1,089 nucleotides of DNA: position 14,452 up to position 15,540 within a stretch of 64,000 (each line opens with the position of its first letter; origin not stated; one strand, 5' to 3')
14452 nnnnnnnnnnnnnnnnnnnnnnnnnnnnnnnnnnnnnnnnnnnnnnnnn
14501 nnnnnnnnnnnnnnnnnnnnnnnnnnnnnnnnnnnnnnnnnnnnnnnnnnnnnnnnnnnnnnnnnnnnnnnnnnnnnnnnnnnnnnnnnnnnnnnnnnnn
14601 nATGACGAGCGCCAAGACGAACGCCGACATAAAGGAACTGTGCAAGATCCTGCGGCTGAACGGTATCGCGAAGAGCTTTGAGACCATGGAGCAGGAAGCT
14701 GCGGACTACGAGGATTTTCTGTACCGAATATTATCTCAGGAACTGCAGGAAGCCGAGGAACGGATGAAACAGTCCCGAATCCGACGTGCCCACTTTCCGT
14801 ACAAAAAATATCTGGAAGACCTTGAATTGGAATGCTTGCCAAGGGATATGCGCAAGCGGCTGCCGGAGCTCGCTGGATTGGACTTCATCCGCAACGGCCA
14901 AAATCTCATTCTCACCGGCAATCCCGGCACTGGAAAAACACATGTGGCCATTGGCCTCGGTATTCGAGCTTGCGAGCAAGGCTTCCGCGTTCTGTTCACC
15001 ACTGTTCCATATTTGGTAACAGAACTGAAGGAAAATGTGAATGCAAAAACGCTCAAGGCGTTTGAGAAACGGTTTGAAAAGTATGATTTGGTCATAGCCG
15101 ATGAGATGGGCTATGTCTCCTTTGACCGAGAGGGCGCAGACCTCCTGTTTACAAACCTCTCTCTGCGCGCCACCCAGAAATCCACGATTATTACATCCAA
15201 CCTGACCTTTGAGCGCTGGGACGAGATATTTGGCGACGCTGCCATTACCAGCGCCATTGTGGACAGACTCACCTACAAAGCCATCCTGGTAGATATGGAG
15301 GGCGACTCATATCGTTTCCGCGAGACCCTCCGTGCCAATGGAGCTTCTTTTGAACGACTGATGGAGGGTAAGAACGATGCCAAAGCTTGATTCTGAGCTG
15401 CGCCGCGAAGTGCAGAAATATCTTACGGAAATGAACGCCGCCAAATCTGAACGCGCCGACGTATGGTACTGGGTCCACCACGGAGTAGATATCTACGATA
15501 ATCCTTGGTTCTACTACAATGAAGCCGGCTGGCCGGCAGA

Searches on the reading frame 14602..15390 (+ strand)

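Call 57: search_protein_families(library=pfam, proteins=[window:14602-15390:+], max_evalue=0.001)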
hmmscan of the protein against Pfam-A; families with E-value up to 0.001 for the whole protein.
window:14602-15390:+ (262 aa): 6 families
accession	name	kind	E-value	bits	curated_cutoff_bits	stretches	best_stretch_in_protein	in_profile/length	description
PF01695.23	IstB_IS21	-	3.9e-64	216.8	24.1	1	13-243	2-236/238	IstB-like ATP binding protein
PF00308.24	Bac_DnaA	-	5.2e-07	30.4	23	1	102-200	37-138/162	Bacterial DnaA ATPAse domain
PF13481.12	AAA_25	-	8.2e-05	22.7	27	1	94-170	28-111/195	AAA domain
PF02572.21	CobA_CobO_BtuR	-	8.3e-05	23.3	25.7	0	99-133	3-36/172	ATP:corrinoid adenosyltransferase BtuR/CobO/CobP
PF20720.3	nSTAND3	-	0.00017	21.8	27.2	1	96-133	14-51/155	Novel STAND NTPase 3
PF13604.12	AAA_30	-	0.00046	20.4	27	1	101-174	20-102/191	AAA domain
